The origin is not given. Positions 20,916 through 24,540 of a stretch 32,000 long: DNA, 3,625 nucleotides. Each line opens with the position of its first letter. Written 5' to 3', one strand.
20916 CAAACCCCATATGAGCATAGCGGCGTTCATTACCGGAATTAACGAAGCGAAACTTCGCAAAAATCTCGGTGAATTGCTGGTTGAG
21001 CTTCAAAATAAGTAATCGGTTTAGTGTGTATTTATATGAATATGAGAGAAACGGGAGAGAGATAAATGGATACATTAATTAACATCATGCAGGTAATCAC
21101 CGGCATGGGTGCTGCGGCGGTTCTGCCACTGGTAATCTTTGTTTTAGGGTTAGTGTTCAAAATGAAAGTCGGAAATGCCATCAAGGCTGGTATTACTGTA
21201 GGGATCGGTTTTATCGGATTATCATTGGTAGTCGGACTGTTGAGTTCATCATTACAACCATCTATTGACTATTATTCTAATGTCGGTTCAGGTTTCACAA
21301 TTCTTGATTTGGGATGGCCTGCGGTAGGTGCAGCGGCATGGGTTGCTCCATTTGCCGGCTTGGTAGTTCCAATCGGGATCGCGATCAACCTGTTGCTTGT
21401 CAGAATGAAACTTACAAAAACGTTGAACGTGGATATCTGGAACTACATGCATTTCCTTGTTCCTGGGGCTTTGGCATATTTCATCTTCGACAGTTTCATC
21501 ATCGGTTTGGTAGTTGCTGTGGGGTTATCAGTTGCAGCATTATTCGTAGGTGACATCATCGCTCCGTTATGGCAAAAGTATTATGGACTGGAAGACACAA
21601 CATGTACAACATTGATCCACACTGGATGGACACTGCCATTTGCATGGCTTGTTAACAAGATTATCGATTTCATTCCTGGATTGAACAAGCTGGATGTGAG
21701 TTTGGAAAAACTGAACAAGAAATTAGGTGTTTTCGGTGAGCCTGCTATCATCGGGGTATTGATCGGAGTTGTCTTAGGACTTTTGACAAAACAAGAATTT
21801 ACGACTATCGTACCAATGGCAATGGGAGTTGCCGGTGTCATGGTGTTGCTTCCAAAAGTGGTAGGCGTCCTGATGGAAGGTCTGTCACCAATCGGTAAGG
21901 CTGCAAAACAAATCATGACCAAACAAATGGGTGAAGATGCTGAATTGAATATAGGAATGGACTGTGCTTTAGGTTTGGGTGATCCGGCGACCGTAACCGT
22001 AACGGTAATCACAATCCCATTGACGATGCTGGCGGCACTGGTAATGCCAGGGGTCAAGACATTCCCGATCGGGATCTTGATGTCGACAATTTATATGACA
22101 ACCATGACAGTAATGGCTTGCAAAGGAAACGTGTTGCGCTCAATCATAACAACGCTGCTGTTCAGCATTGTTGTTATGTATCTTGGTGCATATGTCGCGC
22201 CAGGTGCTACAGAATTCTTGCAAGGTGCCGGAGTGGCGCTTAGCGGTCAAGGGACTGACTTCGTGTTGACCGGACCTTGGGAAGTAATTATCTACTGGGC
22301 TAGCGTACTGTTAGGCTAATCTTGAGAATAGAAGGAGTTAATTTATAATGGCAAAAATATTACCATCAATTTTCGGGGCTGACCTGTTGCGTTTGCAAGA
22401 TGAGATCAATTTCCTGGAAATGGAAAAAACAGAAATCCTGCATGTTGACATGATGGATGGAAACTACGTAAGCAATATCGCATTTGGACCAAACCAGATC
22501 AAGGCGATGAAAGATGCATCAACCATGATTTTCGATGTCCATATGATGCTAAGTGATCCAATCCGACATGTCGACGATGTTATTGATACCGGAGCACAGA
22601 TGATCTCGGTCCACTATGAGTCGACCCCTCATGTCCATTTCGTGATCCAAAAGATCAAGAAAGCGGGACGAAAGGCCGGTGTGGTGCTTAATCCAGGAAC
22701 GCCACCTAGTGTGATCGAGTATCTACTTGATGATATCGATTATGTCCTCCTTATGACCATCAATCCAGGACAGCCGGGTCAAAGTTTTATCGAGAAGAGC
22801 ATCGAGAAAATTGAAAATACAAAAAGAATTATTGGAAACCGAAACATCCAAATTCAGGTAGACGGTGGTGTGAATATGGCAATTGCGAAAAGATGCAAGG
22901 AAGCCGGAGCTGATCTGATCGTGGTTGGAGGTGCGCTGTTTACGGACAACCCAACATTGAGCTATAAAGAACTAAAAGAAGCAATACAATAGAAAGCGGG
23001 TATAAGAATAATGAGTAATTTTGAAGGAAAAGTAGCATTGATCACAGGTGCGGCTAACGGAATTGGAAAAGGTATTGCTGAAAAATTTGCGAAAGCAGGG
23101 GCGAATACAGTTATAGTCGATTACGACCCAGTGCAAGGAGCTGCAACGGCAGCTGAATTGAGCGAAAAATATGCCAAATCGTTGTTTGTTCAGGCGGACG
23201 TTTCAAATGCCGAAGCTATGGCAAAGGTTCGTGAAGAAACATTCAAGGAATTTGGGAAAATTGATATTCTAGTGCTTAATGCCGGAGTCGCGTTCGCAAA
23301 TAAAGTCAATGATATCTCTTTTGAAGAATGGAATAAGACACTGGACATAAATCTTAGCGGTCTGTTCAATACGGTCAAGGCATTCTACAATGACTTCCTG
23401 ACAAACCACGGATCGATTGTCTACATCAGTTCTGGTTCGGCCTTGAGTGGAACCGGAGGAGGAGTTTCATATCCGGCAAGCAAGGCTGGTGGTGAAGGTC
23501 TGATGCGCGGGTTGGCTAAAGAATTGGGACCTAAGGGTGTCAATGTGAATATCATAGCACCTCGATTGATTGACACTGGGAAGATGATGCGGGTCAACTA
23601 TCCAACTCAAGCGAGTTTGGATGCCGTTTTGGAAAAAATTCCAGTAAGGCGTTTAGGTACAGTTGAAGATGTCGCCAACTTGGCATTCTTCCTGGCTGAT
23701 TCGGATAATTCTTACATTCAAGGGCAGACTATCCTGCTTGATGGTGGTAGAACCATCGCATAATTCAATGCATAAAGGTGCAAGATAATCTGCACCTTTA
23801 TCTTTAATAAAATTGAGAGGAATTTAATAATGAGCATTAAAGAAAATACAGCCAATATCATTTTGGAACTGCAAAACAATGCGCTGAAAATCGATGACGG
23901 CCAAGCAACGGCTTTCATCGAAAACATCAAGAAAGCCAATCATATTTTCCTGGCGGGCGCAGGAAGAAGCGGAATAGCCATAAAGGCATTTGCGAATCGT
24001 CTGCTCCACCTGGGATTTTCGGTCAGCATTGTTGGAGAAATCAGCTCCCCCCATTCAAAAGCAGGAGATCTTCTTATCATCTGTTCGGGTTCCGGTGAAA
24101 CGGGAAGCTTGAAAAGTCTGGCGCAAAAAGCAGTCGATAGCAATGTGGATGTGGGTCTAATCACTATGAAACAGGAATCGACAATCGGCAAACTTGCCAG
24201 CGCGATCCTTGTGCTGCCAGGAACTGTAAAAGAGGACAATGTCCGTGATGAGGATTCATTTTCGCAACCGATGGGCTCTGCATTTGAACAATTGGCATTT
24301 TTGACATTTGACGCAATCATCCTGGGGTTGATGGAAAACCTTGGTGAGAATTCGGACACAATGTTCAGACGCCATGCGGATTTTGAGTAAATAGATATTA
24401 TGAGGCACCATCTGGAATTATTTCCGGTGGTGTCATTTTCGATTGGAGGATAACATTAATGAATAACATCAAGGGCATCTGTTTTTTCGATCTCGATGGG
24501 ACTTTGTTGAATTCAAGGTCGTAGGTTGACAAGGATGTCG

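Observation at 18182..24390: Galactitol-type PTS operon coupled to an Rpe-like epimerase, an SDR and a 6-phospho-3-hexuloisomerase, with no known substrate for this combination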

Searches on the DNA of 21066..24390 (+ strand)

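Call 19: search_dna_similar(query=window:21066-24390:+, collection=ecoli_genomes, mode=distant, max_rows=10)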
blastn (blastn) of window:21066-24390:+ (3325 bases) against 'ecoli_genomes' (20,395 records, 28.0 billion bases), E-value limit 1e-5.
Records with a match: 230; places in all: 230; records where one place covers at least 80% of the query: 226.
Genomes with a match: 230 of 5426; with a place that covers at least 80% of the query: 226. Places per genome that has any: lowest 1, median 1, highest 1. On chromosomes: 230 places; on plasmids: 0.
Best place of each record, by identity: 60-80% 230.
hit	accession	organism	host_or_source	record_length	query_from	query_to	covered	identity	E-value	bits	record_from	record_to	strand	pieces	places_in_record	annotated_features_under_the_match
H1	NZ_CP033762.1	Escherichia coli strain FDAARGOS_536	Homo sapiens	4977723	30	3316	97%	68.4%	0e+0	1187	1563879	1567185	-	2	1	PTS transporter subunit IIC | SDR family NAD(P)-dependent oxidoreductase | rpe: ribulose-phosphate 3-epimerase | hxlB: 6-phospho-3-hexuloisomerase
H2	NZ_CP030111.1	Escherichia coli strain MCJCHV-1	Homo sapiens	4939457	30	3316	97%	68.4%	0e+0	1187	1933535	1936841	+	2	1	PTS transporter subunit IIC | SDR family NAD(P)-dependent oxidoreductase | rpe: ribulose-phosphate 3-epimerase | hxlB: 6-phospho-3-hexuloisomerase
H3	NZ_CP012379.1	Escherichia coli strain PAR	cockatoo feces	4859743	30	3316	97%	68.4%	0e+0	1187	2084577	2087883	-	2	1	PTS transporter subunit IIC | SDR family NAD(P)-dependent oxidoreductase | rpe: ribulose-phosphate 3-epimerase | hxlB: 6-phospho-3-hexuloisomerase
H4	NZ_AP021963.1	Escherichia coli strain WP3-W18-CRE-03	-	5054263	30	3316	97%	68.4%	0e+0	1187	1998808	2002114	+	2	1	PTS transporter subunit IIC | SDR family NAD(P)-dependent oxidoreductase | rpe: ribulose-phosphate 3-epimerase | hxlB: 6-phospho-3-hexuloisomerase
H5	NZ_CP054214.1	Escherichia coli strain EcPF40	Homo sapiens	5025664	30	3316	97%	68.4%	0e+0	1187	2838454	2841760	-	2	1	PTS transporter subunit IIC | SDR family NAD(P)-dependent oxidoreductase | rpe: ribulose-phosphate 3-epimerase | hxlB: 6-phospho-3-hexuloisomerase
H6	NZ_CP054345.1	Escherichia coli strain SCU-176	Homo sapiens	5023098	30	3316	97%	68.4%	0e+0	1187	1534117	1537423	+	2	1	PTS transporter subunit IIC | SDR family NAD(P)-dependent oxidoreductase | rpe: ribulose-phosphate 3-epimerase | hxlB: 6-phospho-3-hexuloisomerase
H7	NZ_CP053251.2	Escherichia coli strain SCU-204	Homo sapiens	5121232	30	3316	97%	68.4%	0e+0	1187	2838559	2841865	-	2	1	PTS transporter subunit IIC | SDR family NAD(P)-dependent oxidoreductase | rpe: ribulose-phosphate 3-epimerase | hxlB: 6-phospho-3-hexuloisomerase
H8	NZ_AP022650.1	Escherichia coli strain 09-02E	Homo sapiens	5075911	30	3316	97%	68.4%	0e+0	1187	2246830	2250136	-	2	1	PTS transporter subunit IIC | SDR family NAD(P)-dependent oxidoreductase | rpe: ribulose-phosphate 3-epimerase | hxlB: 6-phospho-3-hexuloisomerase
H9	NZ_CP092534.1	Escherichia coli strain DS566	Homo sapiens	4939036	30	3316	97%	68.4%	0e+0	1187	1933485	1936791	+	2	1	PTS transporter subunit IIC | SDR family NAD(P)-dependent oxidoreductase | rpe: ribulose-phosphate 3-epimerase | hxlB: 6-phospho-3-hexuloisomerase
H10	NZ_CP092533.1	Escherichia coli strain DS566-1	Homo sapiens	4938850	30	3316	97%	68.4%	0e+0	1187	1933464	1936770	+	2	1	PTS transporter subunit IIC | SDR family NAD(P)-dependent oxidoreductase | rpe: ribulose-phosphate 3-epimerase | hxlB: 6-phospho-3-hexuloisomerase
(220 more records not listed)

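Call 21: get_annotated_region(hit=H2, flank=12000)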
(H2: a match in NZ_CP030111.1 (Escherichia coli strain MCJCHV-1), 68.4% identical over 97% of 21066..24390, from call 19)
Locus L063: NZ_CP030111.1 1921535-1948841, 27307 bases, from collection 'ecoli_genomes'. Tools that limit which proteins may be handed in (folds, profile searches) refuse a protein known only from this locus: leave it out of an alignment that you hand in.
description: Escherichia coli strain MCJCHV-1 chromosome, complete genome
organism: Escherichia coli strain MCJCHV-1 (NCBI taxid 562)
replicon: chromosome; assembly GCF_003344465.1
host: Homo sapiens; source: CSF; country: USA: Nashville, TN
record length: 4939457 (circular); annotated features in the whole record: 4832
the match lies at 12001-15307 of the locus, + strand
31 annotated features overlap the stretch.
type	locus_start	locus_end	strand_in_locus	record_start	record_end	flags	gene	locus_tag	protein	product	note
CDS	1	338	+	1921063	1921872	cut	pduF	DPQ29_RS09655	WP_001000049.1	propanediol diffusion facilitator PduF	-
CDS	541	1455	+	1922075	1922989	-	pocR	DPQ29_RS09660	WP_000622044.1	transcriptional regulator PocR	-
riboswitch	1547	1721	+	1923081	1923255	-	-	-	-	riboswitch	cobalamin riboswitch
CDS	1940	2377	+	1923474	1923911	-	-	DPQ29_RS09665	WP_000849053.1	hypothetical protein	-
CDS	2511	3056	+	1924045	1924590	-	cobU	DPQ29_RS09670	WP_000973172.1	bifunctional adenosylcobinamide kinase/adenosylcobinamide-phosphate guanylyltransferase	-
CDS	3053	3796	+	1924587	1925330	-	cobS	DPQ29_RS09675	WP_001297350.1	adenosylcobinamide-GDP ribazoletransferase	-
CDS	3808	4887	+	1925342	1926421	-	cobT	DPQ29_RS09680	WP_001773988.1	nicotinate-nucleotide--dimethylbenzimidazole phosphoribosyltransferase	-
CDS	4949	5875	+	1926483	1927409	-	ldtA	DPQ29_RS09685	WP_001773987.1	L,D-transpeptidase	-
CDS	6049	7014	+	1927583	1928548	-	-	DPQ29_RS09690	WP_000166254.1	sugar-binding transcriptional regulator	-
CDS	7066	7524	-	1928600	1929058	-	-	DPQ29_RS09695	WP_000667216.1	PTS sugar transporter subunit IIA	-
CDS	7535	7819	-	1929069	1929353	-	-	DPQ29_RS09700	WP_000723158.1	PTS sugar transporter subunit IIB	-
CDS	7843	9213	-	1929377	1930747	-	-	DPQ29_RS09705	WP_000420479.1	PTS galactitol transporter subunit IIC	-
CDS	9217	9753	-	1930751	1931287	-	-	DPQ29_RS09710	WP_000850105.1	RpiB/LacA/LacB family sugar-phosphate isomerase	-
CDS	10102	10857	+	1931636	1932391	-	-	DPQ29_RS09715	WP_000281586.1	DeoR/GlpR family DNA-binding transcription regulator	-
CDS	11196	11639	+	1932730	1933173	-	-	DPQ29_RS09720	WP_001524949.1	PTS sugar transporter subunit IIA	-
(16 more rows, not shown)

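Call 22: search_dna_similar(query=window:21066-24390:+, collection=ecoli_genomes, mode=distant, max_rows=60, rows=spread)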
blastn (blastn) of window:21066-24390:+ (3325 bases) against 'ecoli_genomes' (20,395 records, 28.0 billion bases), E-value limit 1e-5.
Records with a match: 230; places in all: 230; records where one place covers at least 80% of the query: 226.
Genomes with a match: 230 of 5426; with a place that covers at least 80% of the query: 226. Places per genome that has any: lowest 1, median 1, highest 1. On chromosomes: 230 places; on plasmids: 0.
Best place of each record, by identity: 60-80% 230.
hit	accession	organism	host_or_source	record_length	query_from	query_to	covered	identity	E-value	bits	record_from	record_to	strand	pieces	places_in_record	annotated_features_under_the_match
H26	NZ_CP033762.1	Escherichia coli strain FDAARGOS_536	Homo sapiens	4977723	30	3316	97%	68.4%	0e+0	1187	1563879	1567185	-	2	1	PTS transporter subunit IIC | SDR family NAD(P)-dependent oxidoreductase | rpe: ribulose-phosphate 3-epimerase | hxlB: 6-phospho-3-hexuloisomerase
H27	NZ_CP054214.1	Escherichia coli strain EcPF40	Homo sapiens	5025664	30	3316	97%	68.4%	0e+0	1187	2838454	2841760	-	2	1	PTS transporter subunit IIC | SDR family NAD(P)-dependent oxidoreductase | rpe: ribulose-phosphate 3-epimerase | hxlB: 6-phospho-3-hexuloisomerase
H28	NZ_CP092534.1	Escherichia coli strain DS566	Homo sapiens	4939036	30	3316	97%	68.4%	0e+0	1187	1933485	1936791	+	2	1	PTS transporter subunit IIC | SDR family NAD(P)-dependent oxidoreductase | rpe: ribulose-phosphate 3-epimerase | hxlB: 6-phospho-3-hexuloisomerase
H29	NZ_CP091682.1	Escherichia coli strain KKo003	river water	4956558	30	3316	97%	68.4%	0e+0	1187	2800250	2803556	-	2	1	PTS transporter subunit IIC | SDR family NAD(P)-dependent oxidoreductase | rpe: ribulose-phosphate 3-epimerase | hxlB: 6-phospho-3-hexuloisomerase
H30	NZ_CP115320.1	Escherichia coli strain CUVET18-565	dog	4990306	30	3316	97%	68.4%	0e+0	1187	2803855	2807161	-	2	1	PTS transporter subunit IIC | SDR family NAD(P)-dependent oxidoreductase | rpe: ribulose-phosphate 3-epimerase | hxlB: 6-phospho-3-hexuloisomerase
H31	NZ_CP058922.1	Escherichia coli strain MS10711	Homo sapiens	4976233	30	3316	97%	68.4%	0e+0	1187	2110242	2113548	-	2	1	PTS transporter subunit IIC | SDR family NAD(P)-dependent oxidoreductase | rpe: ribulose-phosphate 3-epimerase | hxlB: 6-phospho-3-hexuloisomerase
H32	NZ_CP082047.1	Escherichia coli strain MS21199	Homo sapiens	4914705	30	3316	97%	68.4%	0e+0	1187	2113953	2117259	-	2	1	PTS transporter subunit IIC | SDR family NAD(P)-dependent oxidoreductase | rpe: ribulose-phosphate 3-epimerase | hxlB: 6-phospho-3-hexuloisomerase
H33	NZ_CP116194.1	Escherichia coli strain DETEC-E1005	sink drain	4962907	30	3316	97%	68.4%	0e+0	1187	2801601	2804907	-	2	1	PTS transporter subunit IIC | SDR family NAD(P)-dependent oxidoreductase | rpe: ribulose-phosphate 3-epimerase | hxlB: 6-phospho-3-hexuloisomerase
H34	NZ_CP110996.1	Escherichia coli strain XYEH3783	Homo sapiens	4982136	30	3316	97%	68.4%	0e+0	1187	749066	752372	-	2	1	PTS transporter subunit IIC | SDR family NAD(P)-dependent oxidoreductase | rpe: ribulose-phosphate 3-epimerase | hxlB: 6-phospho-3-hexuloisomerase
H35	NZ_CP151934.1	Escherichia coli strain 8178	Mus musculus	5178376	30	3316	97%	68.4%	0e+0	1187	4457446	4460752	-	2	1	PTS transporter subunit IIC | SDR family NAD(P)-dependent oxidoreductase | rpe: ribulose-phosphate 3-epimerase | hxlB: 6-phospho-3-hexuloisomerase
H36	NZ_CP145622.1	Escherichia coli strain S1-ESP-02-A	Homo sapiens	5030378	30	3316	97%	68.4%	0e+0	1187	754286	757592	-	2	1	PTS transporter subunit IIC | SDR family NAD(P)-dependent oxidoreductase | rpe: ribulose-phosphate 3-epimerase | hxlB: 6-phospho-3-hexuloisomerase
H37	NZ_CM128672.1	Escherichia coli strain EC67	blood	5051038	30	3316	97%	68.4%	0e+0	1187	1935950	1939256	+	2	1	PTS transporter subunit IIC | SDR family NAD(P)-dependent oxidoreductase | rpe: ribulose-phosphate 3-epimerase | hxlB: 6-phospho-3-hexuloisomerase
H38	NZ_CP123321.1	Escherichia coli strain AREA_504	Homo sapiens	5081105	30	3316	97%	68.4%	0e+0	1187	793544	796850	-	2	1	PTS transporter subunit IIC | SDR family NAD(P)-dependent oxidoreductase | rpe: ribulose-phosphate 3-epimerase | hxlB: 6-phospho-3-hexuloisomerase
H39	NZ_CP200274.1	Escherichia coli strain CREC7837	Homo sapiens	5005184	30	3316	97%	68.4%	0e+0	1187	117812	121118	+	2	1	PTS transporter subunit IIC | SDR family NAD(P)-dependent oxidoreductase | rpe: ribulose-phosphate 3-epimerase | hxlB: 6-phospho-3-hexuloisomerase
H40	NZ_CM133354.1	Escherichia coli strain DEF10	Mus musculus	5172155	30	3316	97%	68.4%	0e+0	1187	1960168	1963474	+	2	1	PTS transporter subunit IIC | SDR family NAD(P)-dependent oxidoreductase | rpe: ribulose-phosphate 3-epimerase | hxlB: 6-phospho-3-hexuloisomerase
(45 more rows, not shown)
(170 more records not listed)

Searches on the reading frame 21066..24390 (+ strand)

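Call 60: search_protein_families(library=ncbifam, proteins=[L063:9220-9753:-, L063:7846-9213:-], max_evalue=1e-8)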
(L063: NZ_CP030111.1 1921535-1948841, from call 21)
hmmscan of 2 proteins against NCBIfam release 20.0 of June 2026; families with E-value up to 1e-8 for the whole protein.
L063:9220-9753:- (178 aa): 11 families
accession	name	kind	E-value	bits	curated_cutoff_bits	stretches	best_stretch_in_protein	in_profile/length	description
NF004051.0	PRK05571.1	subfamily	2.9e-35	121.2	135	1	3-139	2-134/149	ribose-5-phosphate isomerase B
TIGR01120.1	rpiB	equivalog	7e-30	103.8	138.65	1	4-134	1-128/143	ribose 5-phosphate isomerase B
TIGR00689.1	rpiB_lacA_lacB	subfamily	1.3e-28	99.7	88.3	1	5-134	1-128/145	RpiB/LacA/LacB family sugar-phosphate isomerase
NF051858.1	EryPhIsonDerIRhiz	equivalog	1.5e-28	99.7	240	1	4-138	2-135/150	D-erythrulose-4-phosphate isomerase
TIGR02133.1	RPI_actino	equivalog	5.4e-27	94.5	168.2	1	4-139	2-135/148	ribose-5-phosphate isomerase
NF006381.0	PRK08622.1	equivalog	5.4e-18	65.4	234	1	4-144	2-139/171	galactose-6-phosphate isomerase subunit LacB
NF006380.0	PRK08621.1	equivalog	3.7e-14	53.3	164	1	4-134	2-127/142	galactose-6-phosphate isomerase subunit LacA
TIGR01119.1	lacB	equivalog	2e-11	43.9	312.55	1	4-143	2-136/171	galactose-6-phosphate isomerase subunit LacB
NF009258.0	PRK12615.1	equivalog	1e-10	41.8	325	1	4-143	2-136/171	galactose-6-phosphate isomerase subunit LacB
NF009257.0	PRK12613.1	equivalog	3.1e-10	40.3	243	1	5-134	3-126/141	galactose-6-phosphate isomerase subunit LacA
TIGR01118.1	lacA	equivalog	4.4e-10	39.8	181.1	1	5-134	3-127/141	galactose-6-phosphate isomerase subunit LacA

L063:7846-9213:- (456 aa): 1 family
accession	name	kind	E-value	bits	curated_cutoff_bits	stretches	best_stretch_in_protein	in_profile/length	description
TIGR00827.1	EIIC-GAT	subfamily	1.1e-104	350.7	542.2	1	9-414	2-401/407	galactitol-specific PTS transporter subunit IIC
